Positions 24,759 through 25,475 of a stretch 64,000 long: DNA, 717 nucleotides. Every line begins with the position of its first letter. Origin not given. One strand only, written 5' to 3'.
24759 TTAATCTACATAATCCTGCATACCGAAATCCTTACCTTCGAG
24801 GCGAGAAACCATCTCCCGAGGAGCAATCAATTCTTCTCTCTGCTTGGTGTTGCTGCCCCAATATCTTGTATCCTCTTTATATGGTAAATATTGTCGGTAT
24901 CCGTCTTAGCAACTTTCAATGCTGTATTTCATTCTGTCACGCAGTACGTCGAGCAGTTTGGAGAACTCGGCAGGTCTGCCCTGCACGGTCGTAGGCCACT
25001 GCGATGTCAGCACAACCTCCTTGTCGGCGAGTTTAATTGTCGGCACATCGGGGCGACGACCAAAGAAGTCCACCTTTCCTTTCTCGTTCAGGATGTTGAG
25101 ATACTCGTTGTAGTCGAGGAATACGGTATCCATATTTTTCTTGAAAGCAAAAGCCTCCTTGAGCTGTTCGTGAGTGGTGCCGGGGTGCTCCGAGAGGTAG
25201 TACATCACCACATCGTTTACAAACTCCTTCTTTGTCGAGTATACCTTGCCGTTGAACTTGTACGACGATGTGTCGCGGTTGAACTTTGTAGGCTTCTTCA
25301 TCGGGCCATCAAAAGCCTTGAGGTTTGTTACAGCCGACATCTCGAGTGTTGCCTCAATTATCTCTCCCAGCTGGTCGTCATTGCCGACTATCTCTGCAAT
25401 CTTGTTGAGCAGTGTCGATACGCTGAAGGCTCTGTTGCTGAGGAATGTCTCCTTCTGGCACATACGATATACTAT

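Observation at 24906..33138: The KAP NTPase C-terminus and the OmpA-like protein N-terminus share a ~115-aa domain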

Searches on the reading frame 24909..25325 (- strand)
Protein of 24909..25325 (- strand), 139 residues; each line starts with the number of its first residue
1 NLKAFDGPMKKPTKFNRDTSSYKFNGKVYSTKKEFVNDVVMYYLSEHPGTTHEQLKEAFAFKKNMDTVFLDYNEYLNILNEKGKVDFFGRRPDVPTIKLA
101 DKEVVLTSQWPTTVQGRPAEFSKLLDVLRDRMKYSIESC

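Call 6: search_protein_families(library=pfam, proteins=[window:24909-25301:-], max_evalue=10)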
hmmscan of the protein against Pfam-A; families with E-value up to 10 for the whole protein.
seq(131 aa): 2 families
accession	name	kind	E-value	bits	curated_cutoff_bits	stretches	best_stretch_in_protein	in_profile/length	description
PF24100.1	DUF7381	-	0.0079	17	27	1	6-73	12-77/121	Domain of unknown function (DUF7381)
PF08820.15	DUF1803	-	0.062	13.8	32.2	1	23-65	9-50/91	Domain of unknown function (DUF1803)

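Call 8: find_homologous_proteins(query=window:24909-25325:-, max_evalue=0.01)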
Query seq(139 aa) (139 aa): 23 proteins with E <= 0.01 among 43 candidates.
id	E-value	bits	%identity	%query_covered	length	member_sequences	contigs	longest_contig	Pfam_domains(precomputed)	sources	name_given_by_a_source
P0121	3.1e-85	301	97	100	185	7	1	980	-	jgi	jgi:hypothetical protein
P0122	8.7e-74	264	83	100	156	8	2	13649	-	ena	-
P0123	1.6e-66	240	76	100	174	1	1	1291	-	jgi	jgi:hypothetical protein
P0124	6.2e-66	238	76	100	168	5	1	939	-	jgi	jgi:hypothetical protein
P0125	7.4e-65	235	72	100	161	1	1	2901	-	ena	-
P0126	1.9e-64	234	72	100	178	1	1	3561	-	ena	-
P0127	8.8e-64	231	74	100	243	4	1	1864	-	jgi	jgi:hypothetical protein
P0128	1.0e-63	231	73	100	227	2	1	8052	-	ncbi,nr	ncbi:MAG: hypothetical protein IKT92_04500, partial [Bacteroidaceae bacterium]|nr:hypothetical prote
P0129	7.1e-63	228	73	100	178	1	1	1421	-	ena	-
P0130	8.5e-62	225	72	100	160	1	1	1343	-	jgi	jgi:hypothetical protein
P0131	1.1e-61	225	72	100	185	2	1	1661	-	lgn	-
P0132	5.4e-61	222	75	94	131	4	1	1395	-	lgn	-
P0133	2.2e-60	220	69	98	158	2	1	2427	-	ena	-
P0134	9.3e-60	218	69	100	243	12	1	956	-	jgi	jgi:hypothetical protein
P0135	2.2e-58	214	69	100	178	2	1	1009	-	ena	-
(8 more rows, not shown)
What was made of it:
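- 24909..25262 (-): KAP-type copy of the shared domain (residues about 469-586). The core aligned by hhalign is residues 484-583, or 24918-25217. Orthologues are 43-97% identical (call 8).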

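Call 28: predict_structure(alignment_id=A2)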
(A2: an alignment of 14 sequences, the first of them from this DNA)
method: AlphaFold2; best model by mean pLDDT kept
length: 131 residues; sequences in the alignment: 14
mean_pLDDT: 88.9   pTM: 0.79
mean pLDDT of the five models: 88.9, 88.7, 88.3, 88.3, 86.5
residues with pLDDT >= 90: 96; 70-90: 24; 50-70: 3; < 50: 8
segments of 3 or more residues with pLDDT < 50: 1-8
pLDDT, mean of each block of 10 residues (from residue 1): 47 86 92 96 96 93 96 93 92 95 86 93 92 80
secondary structure, 60 per line:
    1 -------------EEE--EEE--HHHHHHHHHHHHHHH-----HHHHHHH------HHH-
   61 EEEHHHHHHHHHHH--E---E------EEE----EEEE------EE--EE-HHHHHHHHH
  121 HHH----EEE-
elements in order: E14-16 E19-21 H24-38 H44-50 E61-63 H64-74 E88-90 E95-98 H112-123 E128-130
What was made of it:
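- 24909..25262 (-): AlphaFold2 model pLDDT 88.9 (call 28).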

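Call 37: fold_search(model_id=the predicted structure, library=pdb)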
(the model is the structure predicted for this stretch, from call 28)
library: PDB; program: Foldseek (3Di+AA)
matches with E <= 10: 78; with E <= 0.001: 0
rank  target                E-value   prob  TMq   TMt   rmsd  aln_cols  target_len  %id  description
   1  1u5t_B                1.2e+00  0.12  0.26  0.21  12.3        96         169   19  Structure of the ESCRT-II endosomal trafficking complex (released 2004-09-21)
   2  1n0u                  1.3e+00  0.06  0.16  0.04  11.2        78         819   18  Crystal structure of yeast elongation factor 2 in complex with sordarin (released 2003-02-11)
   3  8c47_A                1.3e+00  0.05  0.17  0.09  12.5       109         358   12  Leishmania ATP-actin monomer in complex with Leishmania profilin (released 2024-03-06)
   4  2npf_B                1.5e+00  0.05  0.16  0.04  11.1        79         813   19  Structure of eEF2 in complex with moriniafungin (released 2006-11-14)
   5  1u2r                  1.7e+00  0.04  0.15  0.04  11.3        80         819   19  Crystal Structure of ADP-ribosylated Ribosomal Translocase from Saccharomyces cerevisiae (released 2004-09-14)
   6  4v6x_Az               1.7e+00  0.04  0.15  0.04  12.8        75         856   16  Structure of the human 80S ribosome (released 2014-07-09)
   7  9d2f_O                1.8e+00  0.05  0.19  0.09  12.5       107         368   13  3D structure and atomic model of RS3 of mouse respiratory cilia (released 2025-08-13)
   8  8p2x_A                2.0e+00  0.02  0.14  0.05  13.6       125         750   13  Structure of human SIT1:ACE2 complex (open PD conformation) (released 2024-06-12)
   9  4jrf                  2.1e+00  0.07  0.18  0.07   7.7        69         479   16  Crystal structure of a putative cell adhesion protein (BACOVA_01548) from Bacteroides ovatus ATCC 8483 at 1.98 A resolut (released 2013-04-03)
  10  5eix_A                2.5e+00  0.02  0.12  0.03  16.5       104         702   15  QUINOLONE-STABILIZED CLEAVAGE COMPLEX OF TOPOISOMERASE IV FROM KLEBSIELLA PNEUMONIAE (released 2016-04-13)
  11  1n0v_C                2.7e+00  0.03  0.15  0.04  11.8        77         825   17  Crystal structure of elongation factor 2 (released 2002-11-27)
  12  9fqz_CB               2.7e+00  0.02  0.15  0.04  12.1        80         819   18  CRYO-EM STRUCTURE OF HCT15 POLYSOMES BOUND TO EEF2, EBP1, AND SERBP1 (released 2026-01-14)
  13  1zm2_A                2.9e+00  0.03  0.15  0.04  11.8        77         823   17  Structure of ADP-ribosylated eEF2 in complex with catalytic fragment of ETA (released 2005-05-24)
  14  6i4j_A                2.9e+00  0.03  0.19  0.09  12.6       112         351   10  Crystal Structure of Plasmodium falciparum actin I (F54Y mutant) in the Mg-ADP state (released 2019-06-26)
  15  2p8x_T                2.9e+00  0.03  0.15  0.04  11.3        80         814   19  Fitted structure of ADPR-eEF2 in the 80S:ADPR-eEF2:GDPNP cryo-EM reconstruction (released 2007-05-08)
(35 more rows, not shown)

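Call 42: search_solved_structures(query=A2, max_evalue=10)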
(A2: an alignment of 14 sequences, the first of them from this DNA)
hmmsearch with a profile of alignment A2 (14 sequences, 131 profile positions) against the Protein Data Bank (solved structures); distinct sequences matched with E-value up to 10: 46.
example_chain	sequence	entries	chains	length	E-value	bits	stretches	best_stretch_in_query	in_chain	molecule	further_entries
4v6w_Cr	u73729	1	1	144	0.03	17.7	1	11-115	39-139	60S ribosomal protein L28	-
2ktm_A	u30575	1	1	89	0.23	14.8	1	21-61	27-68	Major prion protein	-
4o3v_A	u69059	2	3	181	0.24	14.8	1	29-72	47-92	VirB8-like protein of type IV secretion system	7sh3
1h0l_A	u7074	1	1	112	0.33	14.3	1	19-61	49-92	MAJOR PRION PROTEIN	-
1dwy_A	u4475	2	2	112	0.37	14.1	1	20-61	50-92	PRION PROTEIN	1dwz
7dwv_A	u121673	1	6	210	0.48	13.8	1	20-61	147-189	Major prion protein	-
2l1k_A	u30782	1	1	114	0.49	13.7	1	12-61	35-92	Major prion protein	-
4yy5_A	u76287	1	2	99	0.5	13.7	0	30-52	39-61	dTor_3x33L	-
3hes_A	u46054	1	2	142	0.55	13.6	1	20-61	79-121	Major prion protein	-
3her_A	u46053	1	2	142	0.55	13.6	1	20-61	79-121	Major prion protein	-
6sv2_A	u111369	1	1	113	0.55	13.6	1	20-61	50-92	Major prion protein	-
2w9e_A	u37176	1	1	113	0.56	13.6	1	20-61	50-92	MAJOR PRION PROTEIN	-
4dgi_A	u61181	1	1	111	0.57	13.5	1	20-61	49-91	Major prion protein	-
1qm2_A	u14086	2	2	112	0.58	13.5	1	20-61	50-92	PRION PROTEIN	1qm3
4yy2_A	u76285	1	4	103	0.58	13.5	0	30-52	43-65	dTor_3x33L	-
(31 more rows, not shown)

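Call 51: find_related_loci(query=A2, collection=metagenome_contigs, flank=10000)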
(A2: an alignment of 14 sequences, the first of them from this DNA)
Query A2 (131 aa) in metagenome_contigs; peptide patterns used: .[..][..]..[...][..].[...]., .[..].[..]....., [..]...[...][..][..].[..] (x = any residue, [..] = any of these).
284 stretches matched a pattern; 36 encode a relative of the query (tblastn E <= 1e-3); 36 distinct loci.
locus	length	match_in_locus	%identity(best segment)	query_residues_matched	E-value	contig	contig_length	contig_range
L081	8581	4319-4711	100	1-131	3e-89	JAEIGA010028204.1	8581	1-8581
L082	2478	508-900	79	1-131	1e-74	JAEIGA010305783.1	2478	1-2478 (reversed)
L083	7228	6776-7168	79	1-131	2e-71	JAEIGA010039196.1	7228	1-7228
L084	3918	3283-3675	74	1-131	1e-67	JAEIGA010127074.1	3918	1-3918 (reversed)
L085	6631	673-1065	70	1-131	2e-65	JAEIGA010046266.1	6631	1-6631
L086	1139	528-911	69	1-128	5e-66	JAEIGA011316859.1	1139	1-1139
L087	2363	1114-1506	66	1-131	1e-60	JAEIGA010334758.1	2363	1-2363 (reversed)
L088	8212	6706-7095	64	1-130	3e-53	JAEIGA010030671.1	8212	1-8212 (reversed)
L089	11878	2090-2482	56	1-131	1e-47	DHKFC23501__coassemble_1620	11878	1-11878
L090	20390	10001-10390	52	2-131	4e-44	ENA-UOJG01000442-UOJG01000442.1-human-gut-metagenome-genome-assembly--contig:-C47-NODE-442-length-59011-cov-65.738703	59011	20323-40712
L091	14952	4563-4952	52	2-131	4e-44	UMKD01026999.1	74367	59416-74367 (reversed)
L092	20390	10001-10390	52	2-131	4e-44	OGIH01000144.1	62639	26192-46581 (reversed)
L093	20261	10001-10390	51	2-131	1e-43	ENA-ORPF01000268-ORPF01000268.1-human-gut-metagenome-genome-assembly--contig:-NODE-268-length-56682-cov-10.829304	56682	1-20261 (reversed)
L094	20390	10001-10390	52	2-131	1e-43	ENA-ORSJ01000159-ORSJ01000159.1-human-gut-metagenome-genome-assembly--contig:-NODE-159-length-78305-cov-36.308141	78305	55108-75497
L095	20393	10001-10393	52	1-131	7e-43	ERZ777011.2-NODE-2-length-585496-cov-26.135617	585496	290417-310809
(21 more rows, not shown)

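Call 55: fold_search(model_id=the predicted structure, library=viral)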
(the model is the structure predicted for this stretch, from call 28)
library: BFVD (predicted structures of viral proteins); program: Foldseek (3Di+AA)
matches with E <= 10: 156; with E <= 0.001: 0
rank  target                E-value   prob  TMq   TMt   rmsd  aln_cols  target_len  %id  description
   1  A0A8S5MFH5            8.6e-01  0.03  0.16  0.12  26.1       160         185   11  DUF4376 domain-containing protein [Podoviridae sp. ct9P15]
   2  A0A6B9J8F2            9.2e-01  0.03  0.19  0.14  16.1       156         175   10  (no name in the UniProt tables at hand)
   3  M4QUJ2                9.8e-01  0.14  0.17  0.20   9.5        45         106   13  (no name in the UniProt tables at hand)
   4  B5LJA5                1.3e+00  0.12  0.20  0.40   9.9        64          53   16  Uncharacterized protein [Mycobacterium phage Myrna]
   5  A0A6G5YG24            1.3e+00  0.06  0.22  0.22  15.4       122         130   16  (no name in the UniProt tables at hand)
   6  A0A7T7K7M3            1.4e+00  0.06  0.19  0.20  15.7       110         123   14  (no name in the UniProt tables at hand)
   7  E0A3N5                1.6e+00  0.02  0.15  0.16  17.0       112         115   10  RNA-directed RNA polymerase (Fragment) [Snake melon asteroid mosaic virus]
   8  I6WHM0                1.7e+00  0.03  0.16  0.21  11.2        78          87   20  Uncharacterized protein [Vibrio phage phi-pp2]
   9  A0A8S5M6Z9            1.8e+00  0.05  0.19  0.28  14.9       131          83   11  Uncharacterized protein [Siphoviridae sp. ctrgt10]
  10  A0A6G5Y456            2.0e+00  0.04  0.19  0.22  13.8       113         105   12  (no name in the UniProt tables at hand)
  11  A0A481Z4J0            2.1e+00  0.02  0.17  0.09  21.0       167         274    9  Uncharacterized protein [Pithovirus LCPAC104]
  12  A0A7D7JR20            2.2e+00  0.06  0.15  0.24   8.5        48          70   12  (no name in the UniProt tables at hand)
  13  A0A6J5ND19            2.2e+00  0.05  0.24  0.22  14.9       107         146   11  Peptidase M15B (Fragment) [uncultured Caudovirales phage]
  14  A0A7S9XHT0            2.4e+00  0.08  0.21  0.28   9.0        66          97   12  (no name in the UniProt tables at hand)
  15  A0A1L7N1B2            2.5e+00  0.04  0.19  0.16  10.8        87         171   16  Uncharacterized protein [Ralstonia phage RP31]
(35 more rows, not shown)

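Call 65: find_homologous_proteins(query=A4, max_evalue=0.001)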
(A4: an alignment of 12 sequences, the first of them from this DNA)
Query A4 (12 sequences) (124 aa, profile of the alignment): 21 proteins with E <= 0.001 among 447 candidates.
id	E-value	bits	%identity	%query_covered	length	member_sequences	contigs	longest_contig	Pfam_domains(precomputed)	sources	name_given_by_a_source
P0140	2.8e-41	158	52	98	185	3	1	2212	-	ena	-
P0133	3.1e-41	158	68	98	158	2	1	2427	-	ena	-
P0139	4.2e-40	155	57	100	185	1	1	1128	-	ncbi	-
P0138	5.7e-40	154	67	99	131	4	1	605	-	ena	-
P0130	1.2e-39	153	69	100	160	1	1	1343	-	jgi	jgi:hypothetical protein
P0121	7.7e-39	151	97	100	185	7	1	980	-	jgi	jgi:hypothetical protein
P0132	1.5e-38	150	73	100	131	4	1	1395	-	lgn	-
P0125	4.6e-38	148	70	100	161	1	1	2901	-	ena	-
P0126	5.2e-38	148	69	100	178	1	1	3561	-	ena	-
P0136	2.1e-37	146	64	99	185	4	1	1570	-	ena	-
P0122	9.8e-36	141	83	100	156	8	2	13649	-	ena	-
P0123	4.8e-34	135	75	100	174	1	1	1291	-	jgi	jgi:hypothetical protein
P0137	3.1e-33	133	67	94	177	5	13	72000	-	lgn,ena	-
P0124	2.6e-32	130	74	100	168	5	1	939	-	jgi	jgi:hypothetical protein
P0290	3.2e-31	126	25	68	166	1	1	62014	-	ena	-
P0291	4.3e-24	103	28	86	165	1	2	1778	-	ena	-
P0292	8.8e-22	96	26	76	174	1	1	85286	-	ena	-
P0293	8.0e-18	83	31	76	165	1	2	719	-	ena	-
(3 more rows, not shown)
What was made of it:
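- Tried and rejected: A mixed KAP-type alignment returned few new proteins (call 65).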

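Call 67: search_protein_families(library=pfam, proteins=[P0290, P0291, P0292, P0293], max_evalue=1)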
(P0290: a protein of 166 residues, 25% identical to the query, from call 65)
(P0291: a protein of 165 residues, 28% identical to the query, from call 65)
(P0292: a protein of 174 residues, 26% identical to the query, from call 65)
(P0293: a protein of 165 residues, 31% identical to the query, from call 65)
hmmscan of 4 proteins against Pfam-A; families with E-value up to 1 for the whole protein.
P0290 (166 aa): 1 family
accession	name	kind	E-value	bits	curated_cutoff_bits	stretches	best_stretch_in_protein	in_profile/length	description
PF00789.26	UBX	-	0.17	12.5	21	1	63-91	27-56/82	UBX domain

P0291 (165 aa): 2 families
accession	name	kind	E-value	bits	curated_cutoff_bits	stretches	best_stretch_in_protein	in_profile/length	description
PF24434.1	DUF7557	-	0.00085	19.1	25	1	4-41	2-39/45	Family of unknown function (DUF7557)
PF03358.20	FMN_red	-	0.2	11.7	24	1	63-155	14-96/152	NADPH-dependent FMN reductase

P0292 (174 aa): 2 families
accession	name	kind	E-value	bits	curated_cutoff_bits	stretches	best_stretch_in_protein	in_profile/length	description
PF17206.9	SeqA_N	-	0.015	15.1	23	1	4-34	3-33/36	SeqA protein N-terminal domain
PF02697.20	VAPB_antitox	-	0.026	15.7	27.9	1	3-42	1-39/69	Putative antitoxin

P0293 (165 aa): 3 families
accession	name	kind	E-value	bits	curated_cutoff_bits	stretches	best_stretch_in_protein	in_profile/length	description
PF13591.12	MerR_2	-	0.016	15.4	29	1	5-26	63-84/84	MerR HTH family regulatory protein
PF18312.6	ScsC_N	-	0.096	12.8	25.8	1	74-86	7-19/34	Copper resistance protein ScsC N-terminal domain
PF24922.1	ACBP4_C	-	0.14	12.9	31.2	1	9-30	73-94/105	Acyl-CoA-binding domain-containing protein 4-6, C-terminal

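Call 68: find_encoding_contigs(protein=P0292, flank=8000, max_places=3)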
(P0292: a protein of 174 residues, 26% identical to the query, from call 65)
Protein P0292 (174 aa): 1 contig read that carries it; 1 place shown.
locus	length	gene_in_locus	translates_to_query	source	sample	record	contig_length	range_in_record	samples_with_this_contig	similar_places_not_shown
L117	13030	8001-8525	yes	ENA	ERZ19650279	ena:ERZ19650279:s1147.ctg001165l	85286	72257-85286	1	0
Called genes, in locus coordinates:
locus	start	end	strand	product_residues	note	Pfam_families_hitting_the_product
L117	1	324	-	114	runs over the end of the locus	-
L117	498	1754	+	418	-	PF14690:Zn_ribbon_ISL3 (weak), PF13542:HTH_Tnp_ISL3, PF01610:DDE_Tnp_ISL3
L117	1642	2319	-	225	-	PF14706:Tnp_DNA_bind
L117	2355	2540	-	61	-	-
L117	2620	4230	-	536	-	-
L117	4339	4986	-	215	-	-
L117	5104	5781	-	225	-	-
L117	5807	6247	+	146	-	-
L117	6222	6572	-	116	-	PF05016:ParE_toxin (weak)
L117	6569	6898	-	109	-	PF02604:PhdYeFM_antitox (faint)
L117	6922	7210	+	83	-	-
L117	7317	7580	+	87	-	-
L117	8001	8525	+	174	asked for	-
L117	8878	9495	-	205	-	PF00239:Resolvase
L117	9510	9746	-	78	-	-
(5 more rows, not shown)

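Call 76: search_protein_families(library=pfam, alignment_id=A4, max_evalue=1)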
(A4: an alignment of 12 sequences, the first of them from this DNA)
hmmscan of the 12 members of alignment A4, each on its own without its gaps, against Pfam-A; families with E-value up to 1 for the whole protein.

A. member 1, seq(124 aa): 2 families
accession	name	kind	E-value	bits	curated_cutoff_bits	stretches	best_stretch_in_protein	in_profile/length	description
PF24100.1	DUF7381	-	0.033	15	27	1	2-66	15-77/121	Domain of unknown function (DUF7381)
PF08820.15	DUF1803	-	0.056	13.9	32.2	1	16-58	9-50/91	Domain of unknown function (DUF1803)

B. families by the number of members that match (of 12 scanned): 11 families
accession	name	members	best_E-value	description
PF24100.1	DUF7381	3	0.0041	Domain of unknown function (DUF7381)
PF00789.26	UBX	3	0.0085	UBX domain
PF08820.15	DUF1803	3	0.033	Domain of unknown function (DUF1803)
PF22477.2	RepD-like_N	1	0.00011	Replication initiation protein, N-terminal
PF23609.1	Beta-prop_EIPR1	1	0.022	EIPR1 beta-propeller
PF25025.1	EF-Ts_N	1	0.047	Elongation factor Ts, mitochondrial, N-terminal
PF04591.17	DUF596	1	0.063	Protein of unknown function, DUF596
PF17277.7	DUF5342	1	0.082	Family of unknown function (DUF5342)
PF22153.2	SelB_WH1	1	0.084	Elongation factor SelB, first winged-helix domain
PF19064.5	DUF5760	1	0.086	Family of unknown function (DUF5760)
PF18404.7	Glyco_transf_24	1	0.1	Glucosyltransferase 24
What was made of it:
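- Closest known: Pfam DUF7381. Different: Only 3 of 12 diverse members match, and the OmpA-type copy does not match at all (calls 6, 76).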
